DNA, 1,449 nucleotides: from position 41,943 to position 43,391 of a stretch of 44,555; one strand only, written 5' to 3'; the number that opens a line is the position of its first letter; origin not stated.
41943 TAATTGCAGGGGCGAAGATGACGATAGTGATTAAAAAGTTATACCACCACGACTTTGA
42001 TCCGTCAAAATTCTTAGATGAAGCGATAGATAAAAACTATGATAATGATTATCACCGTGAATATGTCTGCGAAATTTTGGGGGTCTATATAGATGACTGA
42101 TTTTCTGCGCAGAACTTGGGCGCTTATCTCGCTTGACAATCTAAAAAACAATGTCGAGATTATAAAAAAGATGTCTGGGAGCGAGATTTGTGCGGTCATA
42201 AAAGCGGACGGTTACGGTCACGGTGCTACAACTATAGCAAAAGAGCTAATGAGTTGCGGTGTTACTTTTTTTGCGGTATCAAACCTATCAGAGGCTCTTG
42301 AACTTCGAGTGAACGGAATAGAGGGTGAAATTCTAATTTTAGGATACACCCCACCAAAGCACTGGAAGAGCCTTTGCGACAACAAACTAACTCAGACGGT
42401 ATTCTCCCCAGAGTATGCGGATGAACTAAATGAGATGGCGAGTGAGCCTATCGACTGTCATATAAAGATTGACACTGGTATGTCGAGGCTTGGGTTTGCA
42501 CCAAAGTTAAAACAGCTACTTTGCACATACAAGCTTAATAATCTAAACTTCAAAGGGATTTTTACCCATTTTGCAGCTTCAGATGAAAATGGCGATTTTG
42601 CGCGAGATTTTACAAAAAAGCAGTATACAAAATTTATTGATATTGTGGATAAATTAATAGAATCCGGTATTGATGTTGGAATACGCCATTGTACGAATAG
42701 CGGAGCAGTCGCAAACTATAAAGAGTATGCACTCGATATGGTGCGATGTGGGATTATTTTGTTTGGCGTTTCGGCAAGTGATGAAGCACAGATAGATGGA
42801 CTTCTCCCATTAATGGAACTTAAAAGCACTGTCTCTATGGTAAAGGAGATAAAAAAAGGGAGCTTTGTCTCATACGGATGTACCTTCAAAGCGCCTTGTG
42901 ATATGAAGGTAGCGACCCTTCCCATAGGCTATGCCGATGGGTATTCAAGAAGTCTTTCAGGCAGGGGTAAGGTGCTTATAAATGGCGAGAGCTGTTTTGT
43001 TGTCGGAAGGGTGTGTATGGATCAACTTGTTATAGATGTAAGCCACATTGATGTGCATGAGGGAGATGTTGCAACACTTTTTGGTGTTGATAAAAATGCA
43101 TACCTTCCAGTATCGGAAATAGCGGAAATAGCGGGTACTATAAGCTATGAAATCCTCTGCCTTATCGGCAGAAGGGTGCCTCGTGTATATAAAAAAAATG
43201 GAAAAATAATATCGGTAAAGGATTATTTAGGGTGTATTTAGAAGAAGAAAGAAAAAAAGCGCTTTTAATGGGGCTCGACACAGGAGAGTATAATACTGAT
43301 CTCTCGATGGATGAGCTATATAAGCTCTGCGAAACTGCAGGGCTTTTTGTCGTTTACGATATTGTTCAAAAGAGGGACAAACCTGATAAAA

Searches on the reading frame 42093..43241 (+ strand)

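Call 51: search_protein_families(library=pfam, proteins=[window:42093-43241:+])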
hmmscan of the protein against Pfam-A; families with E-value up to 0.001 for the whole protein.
window:42093-43241:+ (382 aa): 2 families
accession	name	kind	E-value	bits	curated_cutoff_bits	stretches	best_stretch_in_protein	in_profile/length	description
PF01168.26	Ala_racemase_N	-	1.9e-63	214.6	24.1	1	12-227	1-219/220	Alanine racemase, N-terminal domain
PF00842.27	Ala_racemase_C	-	2.7e-48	163.2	25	1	241-366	2-127/127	Alanine racemase, C-terminal domain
